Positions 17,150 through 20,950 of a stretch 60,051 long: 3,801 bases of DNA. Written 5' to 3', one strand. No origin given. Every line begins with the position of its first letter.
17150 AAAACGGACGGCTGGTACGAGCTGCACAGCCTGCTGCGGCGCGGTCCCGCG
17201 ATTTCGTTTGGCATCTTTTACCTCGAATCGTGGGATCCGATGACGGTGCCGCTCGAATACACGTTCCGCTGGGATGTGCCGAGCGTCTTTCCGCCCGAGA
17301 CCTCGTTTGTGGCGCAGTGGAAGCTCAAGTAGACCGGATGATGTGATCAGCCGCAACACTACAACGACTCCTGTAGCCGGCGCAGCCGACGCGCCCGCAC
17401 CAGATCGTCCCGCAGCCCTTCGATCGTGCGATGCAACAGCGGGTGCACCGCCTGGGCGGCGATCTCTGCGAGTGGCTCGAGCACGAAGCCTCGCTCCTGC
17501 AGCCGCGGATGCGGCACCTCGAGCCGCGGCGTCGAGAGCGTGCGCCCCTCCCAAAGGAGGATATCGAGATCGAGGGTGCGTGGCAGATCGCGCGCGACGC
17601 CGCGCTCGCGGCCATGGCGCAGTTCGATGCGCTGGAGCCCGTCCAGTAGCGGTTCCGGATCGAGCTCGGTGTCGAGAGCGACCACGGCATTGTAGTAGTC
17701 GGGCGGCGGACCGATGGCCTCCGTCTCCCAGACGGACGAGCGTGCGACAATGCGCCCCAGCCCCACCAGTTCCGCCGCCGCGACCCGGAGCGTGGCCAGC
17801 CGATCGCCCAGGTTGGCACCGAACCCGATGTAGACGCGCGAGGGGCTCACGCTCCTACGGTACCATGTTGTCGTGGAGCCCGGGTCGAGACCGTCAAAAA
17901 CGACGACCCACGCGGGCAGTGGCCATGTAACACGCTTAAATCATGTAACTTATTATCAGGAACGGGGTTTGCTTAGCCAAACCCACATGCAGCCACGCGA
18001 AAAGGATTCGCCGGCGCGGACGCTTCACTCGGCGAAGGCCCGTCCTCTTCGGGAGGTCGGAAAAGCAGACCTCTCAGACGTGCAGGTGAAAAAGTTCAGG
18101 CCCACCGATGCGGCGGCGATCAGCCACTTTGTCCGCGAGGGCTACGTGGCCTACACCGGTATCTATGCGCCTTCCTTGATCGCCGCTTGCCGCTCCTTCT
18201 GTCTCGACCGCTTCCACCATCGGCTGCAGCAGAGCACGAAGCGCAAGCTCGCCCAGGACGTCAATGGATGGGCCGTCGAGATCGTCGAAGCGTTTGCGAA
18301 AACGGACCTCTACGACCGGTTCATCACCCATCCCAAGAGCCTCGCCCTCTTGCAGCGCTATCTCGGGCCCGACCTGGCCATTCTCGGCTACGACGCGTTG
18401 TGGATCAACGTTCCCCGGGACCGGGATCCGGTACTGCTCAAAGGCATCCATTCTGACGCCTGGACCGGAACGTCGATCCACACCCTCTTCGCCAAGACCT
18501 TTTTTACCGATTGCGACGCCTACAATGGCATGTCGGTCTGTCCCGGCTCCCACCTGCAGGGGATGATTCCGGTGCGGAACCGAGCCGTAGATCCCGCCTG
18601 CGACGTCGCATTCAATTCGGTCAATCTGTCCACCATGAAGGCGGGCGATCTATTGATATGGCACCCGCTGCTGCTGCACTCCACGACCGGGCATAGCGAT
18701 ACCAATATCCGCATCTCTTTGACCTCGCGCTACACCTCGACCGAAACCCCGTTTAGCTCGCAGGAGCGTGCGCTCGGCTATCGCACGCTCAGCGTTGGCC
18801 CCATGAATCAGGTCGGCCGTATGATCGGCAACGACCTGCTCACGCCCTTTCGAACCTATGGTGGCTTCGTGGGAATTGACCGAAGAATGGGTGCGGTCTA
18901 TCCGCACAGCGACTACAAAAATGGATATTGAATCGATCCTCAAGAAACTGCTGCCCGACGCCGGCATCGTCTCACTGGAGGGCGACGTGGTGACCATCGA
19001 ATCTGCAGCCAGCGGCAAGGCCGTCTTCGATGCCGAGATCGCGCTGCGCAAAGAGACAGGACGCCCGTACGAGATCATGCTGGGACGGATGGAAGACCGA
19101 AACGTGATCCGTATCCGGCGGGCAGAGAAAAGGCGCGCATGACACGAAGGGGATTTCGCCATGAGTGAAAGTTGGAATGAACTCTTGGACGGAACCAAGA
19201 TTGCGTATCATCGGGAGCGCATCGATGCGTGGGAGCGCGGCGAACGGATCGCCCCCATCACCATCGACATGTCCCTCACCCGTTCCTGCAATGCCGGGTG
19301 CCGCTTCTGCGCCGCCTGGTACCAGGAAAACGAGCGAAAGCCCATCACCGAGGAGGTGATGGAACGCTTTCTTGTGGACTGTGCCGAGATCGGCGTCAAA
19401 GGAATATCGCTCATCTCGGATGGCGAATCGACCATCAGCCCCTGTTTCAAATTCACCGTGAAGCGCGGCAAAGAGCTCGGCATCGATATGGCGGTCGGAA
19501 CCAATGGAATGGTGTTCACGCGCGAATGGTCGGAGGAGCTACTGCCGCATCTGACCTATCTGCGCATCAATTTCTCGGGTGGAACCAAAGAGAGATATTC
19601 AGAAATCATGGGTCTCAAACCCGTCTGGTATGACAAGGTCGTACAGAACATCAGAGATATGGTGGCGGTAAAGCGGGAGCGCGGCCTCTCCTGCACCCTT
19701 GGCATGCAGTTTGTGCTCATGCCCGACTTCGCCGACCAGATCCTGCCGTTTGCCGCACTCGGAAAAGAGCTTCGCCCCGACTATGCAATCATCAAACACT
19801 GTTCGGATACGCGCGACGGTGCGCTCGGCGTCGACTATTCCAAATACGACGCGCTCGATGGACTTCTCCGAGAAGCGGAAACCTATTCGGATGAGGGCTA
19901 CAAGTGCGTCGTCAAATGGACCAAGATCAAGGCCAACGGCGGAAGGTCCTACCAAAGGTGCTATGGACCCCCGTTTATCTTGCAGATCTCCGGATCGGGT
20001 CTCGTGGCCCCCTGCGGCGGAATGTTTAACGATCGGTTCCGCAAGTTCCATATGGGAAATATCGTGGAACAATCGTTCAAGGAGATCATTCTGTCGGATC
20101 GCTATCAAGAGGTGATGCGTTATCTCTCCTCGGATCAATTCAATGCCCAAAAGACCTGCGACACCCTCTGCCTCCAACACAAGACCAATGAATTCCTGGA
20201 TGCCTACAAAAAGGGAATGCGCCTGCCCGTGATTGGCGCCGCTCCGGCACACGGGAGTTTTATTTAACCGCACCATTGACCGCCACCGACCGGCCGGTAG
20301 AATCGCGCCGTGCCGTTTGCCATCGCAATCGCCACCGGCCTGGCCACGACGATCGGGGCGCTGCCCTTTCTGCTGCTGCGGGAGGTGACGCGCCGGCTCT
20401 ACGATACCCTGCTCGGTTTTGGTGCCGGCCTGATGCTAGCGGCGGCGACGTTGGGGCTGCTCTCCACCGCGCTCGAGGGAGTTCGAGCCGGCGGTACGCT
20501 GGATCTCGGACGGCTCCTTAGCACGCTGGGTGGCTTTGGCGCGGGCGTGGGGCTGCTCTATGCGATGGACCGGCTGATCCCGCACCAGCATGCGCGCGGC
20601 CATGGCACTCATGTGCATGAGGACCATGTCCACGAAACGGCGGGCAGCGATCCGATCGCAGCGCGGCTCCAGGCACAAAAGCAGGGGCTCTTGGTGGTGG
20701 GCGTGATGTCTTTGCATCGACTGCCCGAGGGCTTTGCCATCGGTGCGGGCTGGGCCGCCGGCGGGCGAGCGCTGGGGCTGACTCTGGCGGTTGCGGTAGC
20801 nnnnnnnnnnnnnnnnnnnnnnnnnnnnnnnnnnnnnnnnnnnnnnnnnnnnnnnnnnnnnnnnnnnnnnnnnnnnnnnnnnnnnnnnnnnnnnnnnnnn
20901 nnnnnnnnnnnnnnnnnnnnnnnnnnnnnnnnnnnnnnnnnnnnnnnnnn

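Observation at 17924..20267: Lower-GC trio of PhyH dioxygenase, 73-aa protein and radical-SAM enzyme: candidate uncharacterised peptide or small-molecule modification system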

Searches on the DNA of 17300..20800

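Call 77: search_rna_families(source=window, start=17300, end=20800, threshold=evalue, max_evalue=1)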
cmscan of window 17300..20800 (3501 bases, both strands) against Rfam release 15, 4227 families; matches with E-value up to 1: 0.
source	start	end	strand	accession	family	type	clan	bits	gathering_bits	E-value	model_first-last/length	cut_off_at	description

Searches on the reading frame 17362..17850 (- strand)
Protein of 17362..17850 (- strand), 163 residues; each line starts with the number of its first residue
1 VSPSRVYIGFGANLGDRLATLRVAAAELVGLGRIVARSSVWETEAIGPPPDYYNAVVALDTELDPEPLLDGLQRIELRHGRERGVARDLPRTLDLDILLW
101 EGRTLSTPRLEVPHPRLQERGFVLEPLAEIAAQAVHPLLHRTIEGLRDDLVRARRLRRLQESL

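Call 69: search_protein_families(library=pfam, proteins=[window:17362-17850:-], max_evalue=0.001)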
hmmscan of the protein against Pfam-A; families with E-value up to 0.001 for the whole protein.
window:17362-17850:- (163 aa): 1 family
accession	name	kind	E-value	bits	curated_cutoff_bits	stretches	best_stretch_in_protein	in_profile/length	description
PF01288.25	HPPK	-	2.8e-35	121.6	25.7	1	7-131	1-115/116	7,8-dihydro-6-hydroxymethylpterin-pyrophosphokinase (HPPK)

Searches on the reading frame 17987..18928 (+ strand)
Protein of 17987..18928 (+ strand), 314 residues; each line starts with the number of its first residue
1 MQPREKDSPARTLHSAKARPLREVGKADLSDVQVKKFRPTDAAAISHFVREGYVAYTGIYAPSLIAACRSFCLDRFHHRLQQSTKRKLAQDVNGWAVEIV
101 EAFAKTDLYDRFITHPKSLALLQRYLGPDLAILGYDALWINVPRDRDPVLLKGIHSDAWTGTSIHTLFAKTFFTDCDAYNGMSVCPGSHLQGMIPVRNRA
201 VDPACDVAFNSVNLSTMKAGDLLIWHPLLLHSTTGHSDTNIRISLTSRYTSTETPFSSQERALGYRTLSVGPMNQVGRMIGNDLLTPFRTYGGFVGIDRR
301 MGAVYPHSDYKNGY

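Call 6: search_protein_families(library=pfam, proteins=[window:17987-18928:+], max_evalue=1)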
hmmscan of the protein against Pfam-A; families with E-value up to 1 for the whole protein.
window:17987-18928:+ (314 aa): 1 family
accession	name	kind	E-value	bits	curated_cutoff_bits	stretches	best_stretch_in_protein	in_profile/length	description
PF05721.19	PhyH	-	3.4e-10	41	22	1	49-238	2-207/213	Phytanoyl-CoA dioxygenase (PhyH)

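Call 7: search_protein_families(library=ncbifam, proteins=[window:17987-18928:+], max_evalue=1)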
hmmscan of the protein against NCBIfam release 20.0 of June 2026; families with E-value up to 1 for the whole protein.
window:17987-18928:+ (314 aa): 2 families
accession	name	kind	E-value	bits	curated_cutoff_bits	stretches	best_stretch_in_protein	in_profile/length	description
TIGR04324.1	SpoChoClust_2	subfamily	8.4e-11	41.9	150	1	79-273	41-238/248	sporadic carbohydrate cluster 2OG-Fe(II) oxygenase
TIGR01762.1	chlorin-enz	subfamily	0.06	12.6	226.3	1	216-253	212-250/288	chlorinating enzyme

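Call 83: search_protein_families(library=phrogs, proteins=[window:18080-18928:+], max_evalue=0.001)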
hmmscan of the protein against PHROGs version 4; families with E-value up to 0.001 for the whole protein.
window:18080-18928:+ (283 aa): 0 families

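Call 84: search_protein_families(library=padloc, proteins=[window:18080-18928:+], max_evalue=0.001)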
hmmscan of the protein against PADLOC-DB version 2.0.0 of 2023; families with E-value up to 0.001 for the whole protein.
window:18080-18928:+ (283 aa): 0 families

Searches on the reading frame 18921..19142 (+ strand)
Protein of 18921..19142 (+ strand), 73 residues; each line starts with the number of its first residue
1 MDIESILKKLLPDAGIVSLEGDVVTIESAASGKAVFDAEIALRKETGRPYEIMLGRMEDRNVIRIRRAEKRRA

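Call 6: search_protein_families(library=pfam, proteins=[window:18921-19139:+], max_evalue=1)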
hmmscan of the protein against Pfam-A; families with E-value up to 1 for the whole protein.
window:18921-19139:+ (73 aa): 1 family
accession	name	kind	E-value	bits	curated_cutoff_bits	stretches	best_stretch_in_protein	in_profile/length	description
PF18182.6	mCpol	-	0.074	13.9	26.4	1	5-68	41-103/114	minimal CRISPR polymerase domain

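Call 7: search_protein_families(library=ncbifam, proteins=[window:18921-19139:+], max_evalue=1)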
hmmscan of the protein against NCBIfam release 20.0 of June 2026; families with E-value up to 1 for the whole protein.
window:18921-19139:+ (73 aa): 0 families

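Call 23: find_homologous_proteins(query=window:18921-19139:+, max_evalue=0.001)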
Query window:18921-19139:+ (73 aa): 1 proteins with E <= 0.001 among 1 candidates.
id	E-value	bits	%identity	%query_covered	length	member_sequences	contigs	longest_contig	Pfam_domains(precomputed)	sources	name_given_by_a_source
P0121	2.7e-37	142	100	100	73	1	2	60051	-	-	-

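Call 30: search_protein_representatives(protein=window:18921-19139:+)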
Query: 73 residues. Proteins with E-value up to 0.001 (for the whole library): 11; up to 1e-10: 1; up to 1e-30: 0. The best 11 are listed.
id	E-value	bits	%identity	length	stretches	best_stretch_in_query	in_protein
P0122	2.8e-12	62.1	51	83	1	1-71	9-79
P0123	5.1e-10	55.0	48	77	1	1-71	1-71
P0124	6.2e-08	48.4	46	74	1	3-71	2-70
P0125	1.2e-07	47.5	39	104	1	6-69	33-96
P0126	2.8e-07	46.4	27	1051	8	15-54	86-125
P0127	9.7e-06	41.5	42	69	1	4-65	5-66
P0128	1.4e-05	41.0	49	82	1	7-59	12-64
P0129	7.6e-05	38.7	45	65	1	5-59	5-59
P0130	2.4e-04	37.1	43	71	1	2-64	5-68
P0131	2.9e-04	36.8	37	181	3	23-60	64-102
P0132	9.2e-04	35.3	36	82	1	14-71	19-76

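Call 48: predict_structure(alignment_id=A5)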
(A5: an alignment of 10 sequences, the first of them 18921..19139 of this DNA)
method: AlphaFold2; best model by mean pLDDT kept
length: 73 residues; sequences in the alignment: 10
mean_pLDDT: 80.4   pTM: 0.61
mean pLDDT of the five models: 80.4, 77.6, 77.2, 76.8, 76.5
residues with pLDDT >= 90: 27; 70-90: 27; 50-70: 16; < 50: 3
segments of 3 or more residues with pLDDT < 50: none
pLDDT, mean of each block of 10 residues (from residue 1): 85 89 89 91 91 70 55 55
secondary structure, 60 per line:
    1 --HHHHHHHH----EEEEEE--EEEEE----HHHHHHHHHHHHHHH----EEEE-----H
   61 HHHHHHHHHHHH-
elements in order: H3-10 E15-20 E23-27 H32-46 E51-54 H60-72

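Call 52: fold_search(model_id=the predicted structure, library=pdb)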
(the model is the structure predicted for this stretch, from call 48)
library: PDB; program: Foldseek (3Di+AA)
matches with E <= 10: 629; with E <= 0.001: 0
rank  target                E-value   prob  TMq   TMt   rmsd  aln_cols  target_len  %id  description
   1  9lrg                  9.9e-03  0.97  0.46  0.26  10.5        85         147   19  Crystal Structure of Thermus thermophilus KhpB/EloR (released 2025-07-23)
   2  4tps_D                6.4e-02  0.95  0.48  0.42   4.6        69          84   19  Sporulation Inhibitor of DNA Replication, SirA, in complex with Domain I of DnaA (released 2014-07-30)
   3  2z51                  7.9e-02  0.77  0.43  0.25   4.2        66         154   18  Crystal structure of Arabidopsis CnfU involved in iron-sulfur cluster biosynthesis (released 2008-07-15)
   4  4rvn_B                8.5e-02  0.96  0.54  0.11   3.8        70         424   24  Crystal structure of a Putative Acyl-CoA ligase (BT_0428) from Bacteroides thetaiotaomicron VPI-5482 at 2.20 A resolut (released 2015-01-21)
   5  4tps_B                8.5e-02  0.91  0.47  0.43   4.6        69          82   20  Sporulation Inhibitor of DNA Replication, SirA, in complex with Domain I of DnaA (released 2014-07-30)
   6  9lri_A                8.5e-02  0.66  0.45  0.24  10.1        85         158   21  Crystal Structure of Thermus thermophilus KhpB/EloR complexed with RNA (released 2025-07-23)
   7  4r1l_B                1.2e-01  0.92  0.54  0.12   3.8        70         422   24  Crystal structure of a Putative Acyl-CoA ligase (BT_0428) from Bacteroides thetaiotaomicron VPI-5482 at 2.42 A resolut (released 2014-08-27)
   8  4r1m_B                1.3e-01  0.87  0.51  0.10   5.6        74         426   19  Crystal structure of a Putative Acyl-CoA ligase (BT_0428) from Bacteroides thetaiotaomicron VPI-5482 at 2.48 A resolut (released 2014-08-27)
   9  6v39_c                1.3e-01  0.85  0.52  0.21   3.8        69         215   17  Cryo-EM structure of the Acinetobacter baumannii Ribosome: 70S with P-site tRNA (released 2020-02-05)
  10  6ejf_G                1.4e-01  0.85  0.46  0.26   3.2        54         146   22  Thermus thermophilus PilF ATPase (apoprotein form) (released 2018-08-01)
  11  6ys5_d                1.4e-01  0.69  0.48  0.20   4.3        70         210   11  Acinetobacter baumannii ribosome-amikacin complex - 30S subunit head (released 2020-09-16)
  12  5iqr_h                1.5e-01  0.87  0.52  0.22   3.7        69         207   19  Structure of RelA bound to the 70S ribosome (released 2016-05-04)
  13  3pbk_A                1.5e-01  0.77  0.49  0.09   4.0        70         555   17  Structural and Functional Studies of Fatty Acyl-Adenylate Ligases from E. coli and L. pneumophila (released 2010-12-22)
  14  7aer_A                1.6e-01  0.95  0.58  0.38   3.4        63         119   13  Rebuilt and re-refined PDB entry 5yep: tri-AMPylated Shewanella oneidensis HEPN toxin in complex with MNT antitoxin (released 2020-12-30)
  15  5mdv_h                1.7e-01  0.85  0.52  0.22   3.8        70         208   18  Structure of ArfA and RF2 bound to the 70S ribosome (accommodated state) (released 2016-12-14)
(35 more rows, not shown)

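Call 73: fold_search(model_id=the predicted structure, library=viral)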
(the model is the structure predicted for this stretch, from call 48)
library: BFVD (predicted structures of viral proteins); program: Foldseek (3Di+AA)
matches with E <= 10: 570; with E <= 0.001: 0
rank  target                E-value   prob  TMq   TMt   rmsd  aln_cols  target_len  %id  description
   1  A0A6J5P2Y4            4.6e-02  0.75  0.34  0.23   6.7        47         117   21  Uncharacterized protein [uncultured Caudovirales phage]
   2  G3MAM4                4.9e-02  0.51  0.34  0.28   8.6        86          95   14  Gp483 [Bacillus phage G]
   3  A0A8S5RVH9            5.6e-02  0.77  0.44  0.11   5.5        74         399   18  ParB-like N-terminal domain-containing protein [Siphoviridae sp. ctHip2]
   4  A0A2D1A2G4            7.4e-02  0.80  0.47  0.41   5.3        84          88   13  Uncharacterized protein [Rhodococcus phage Trina]
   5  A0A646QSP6            8.5e-02  0.85  0.51  0.38   4.5        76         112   13  (no name in the UniProt tables at hand)
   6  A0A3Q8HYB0            9.1e-02  0.41  0.37  0.33   5.1        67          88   12  (no name in the UniProt tables at hand)
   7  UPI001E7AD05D         1.0e-01  0.54  0.43  0.03   9.4        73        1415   18  (no name look-up for this kind of identifier)
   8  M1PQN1                1.3e-01  0.54  0.41  0.23   6.9        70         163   13  (no name in the UniProt tables at hand)
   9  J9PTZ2                1.4e-01  0.63  0.47  0.12   8.1        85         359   12  Uncharacterized protein [Bacillus phage BCD7]
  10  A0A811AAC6            1.5e-01  0.23  0.31  0.13   5.9        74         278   22  (no name in the UniProt tables at hand)
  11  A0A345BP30            1.6e-01  0.38  0.37  0.31   9.2        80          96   11  Uncharacterized protein [crAssphage sp. isolate ctcc615]
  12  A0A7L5                2.0e-01  0.57  0.43  0.13   3.7        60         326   12  Uncharacterized protein [Microcystis phage LMM01]
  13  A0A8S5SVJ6            2.0e-01  0.38  0.41  0.34   7.4        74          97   16  Uncharacterized protein [Siphoviridae sp. ctHOG1]
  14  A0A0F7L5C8            2.1e-01  0.57  0.43  0.25   3.9        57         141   10  Uncharacterized protein [uncultured marine virus]
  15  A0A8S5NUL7            2.1e-01  0.41  0.38  0.25   3.6        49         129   18  Uncharacterized protein [Siphoviridae sp. ctQ091]
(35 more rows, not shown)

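Call 81: find_encoding_contigs(protein=window:18921-19142:+, flank=10000, max_places=4)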
Protein window:18921-19142:+ (73 aa): 3 contigs read that carry it; 3 places shown.
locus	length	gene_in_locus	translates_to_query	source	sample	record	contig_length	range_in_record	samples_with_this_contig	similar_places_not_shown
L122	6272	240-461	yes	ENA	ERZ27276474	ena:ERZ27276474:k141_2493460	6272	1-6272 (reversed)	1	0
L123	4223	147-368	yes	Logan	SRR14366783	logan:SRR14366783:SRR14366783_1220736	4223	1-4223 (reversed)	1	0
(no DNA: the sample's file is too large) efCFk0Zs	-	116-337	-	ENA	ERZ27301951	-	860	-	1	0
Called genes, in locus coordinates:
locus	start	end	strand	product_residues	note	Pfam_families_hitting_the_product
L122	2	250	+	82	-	?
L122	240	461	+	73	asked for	-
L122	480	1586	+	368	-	PF04055:Radical_SAM, PF13186:SPASM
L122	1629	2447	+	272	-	PF02535:Zip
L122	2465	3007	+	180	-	PF07719:TPR_2 (faint), PF13174:TPR_6 (faint), PF00515:TPR_1 (faint), PF13432:TPR_16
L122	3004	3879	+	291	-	-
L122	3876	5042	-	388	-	PF00155:Aminotran_1_2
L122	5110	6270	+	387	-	?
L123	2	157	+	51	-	?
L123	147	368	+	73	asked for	-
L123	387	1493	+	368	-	PF04055:Radical_SAM, PF13186:SPASM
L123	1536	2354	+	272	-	PF02535:Zip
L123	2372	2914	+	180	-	PF07719:TPR_2 (faint), PF13174:TPR_6 (faint), PF00515:TPR_1 (faint), PF13432:TPR_16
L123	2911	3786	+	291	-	-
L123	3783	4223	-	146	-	?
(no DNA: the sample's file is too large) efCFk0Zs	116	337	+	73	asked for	-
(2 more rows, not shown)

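Call 83: search_protein_families(library=phrogs, proteins=[window:18921-19139:+], max_evalue=0.001)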
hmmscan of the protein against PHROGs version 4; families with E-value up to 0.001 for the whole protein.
window:18921-19139:+ (73 aa): 0 families

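Call 84: search_protein_families(library=padloc, proteins=[window:18921-19139:+], max_evalue=0.001)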
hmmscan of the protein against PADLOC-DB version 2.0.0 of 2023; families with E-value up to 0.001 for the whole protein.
window:18921-19139:+ (73 aa): 0 families

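Call 94: search_solved_structures(query=A3, max_evalue=10, show_alignments=0)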
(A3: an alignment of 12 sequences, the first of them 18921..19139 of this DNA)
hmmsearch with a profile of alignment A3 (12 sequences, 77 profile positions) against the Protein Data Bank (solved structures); distinct sequences matched with E-value up to 10: 2.
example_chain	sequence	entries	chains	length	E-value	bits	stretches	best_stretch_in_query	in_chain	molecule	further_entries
28jw_9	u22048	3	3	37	0.62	13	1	6-35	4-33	Large ribosomal subunit protein bL36c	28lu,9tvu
7suk_SB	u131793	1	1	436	0.66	12.9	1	8-50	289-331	Nucleolar protein 58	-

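Call 95: search_protein_families(library=pfam, alignment_id=A3, max_evalue=10)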
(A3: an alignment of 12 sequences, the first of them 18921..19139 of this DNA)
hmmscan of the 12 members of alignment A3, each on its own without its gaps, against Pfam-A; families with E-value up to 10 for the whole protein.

A. member 1, window:18921-19139:+ (73 aa): 1 family
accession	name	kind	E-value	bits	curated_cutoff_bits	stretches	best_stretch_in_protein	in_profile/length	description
PF18182.6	mCpol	-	0.074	13.9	26.4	1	5-68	41-103/114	minimal CRISPR polymerase domain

B. families by the number of members that match (of 12 scanned): 5 families
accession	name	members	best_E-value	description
PF12362.13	DUF3646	2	0.032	DNA polymerase III gamma and tau subunits C terminal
PF25760.1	Phage_RB18_ORF43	1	0.022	Phage RB18 ORF43.1 protein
PF02362.26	B3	1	0.073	B3 DNA binding domain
PF18182.6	mCpol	1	0.074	minimal CRISPR polymerase domain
PF00673.26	Ribosomal_L5_C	1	0.2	ribosomal L5P family C-terminus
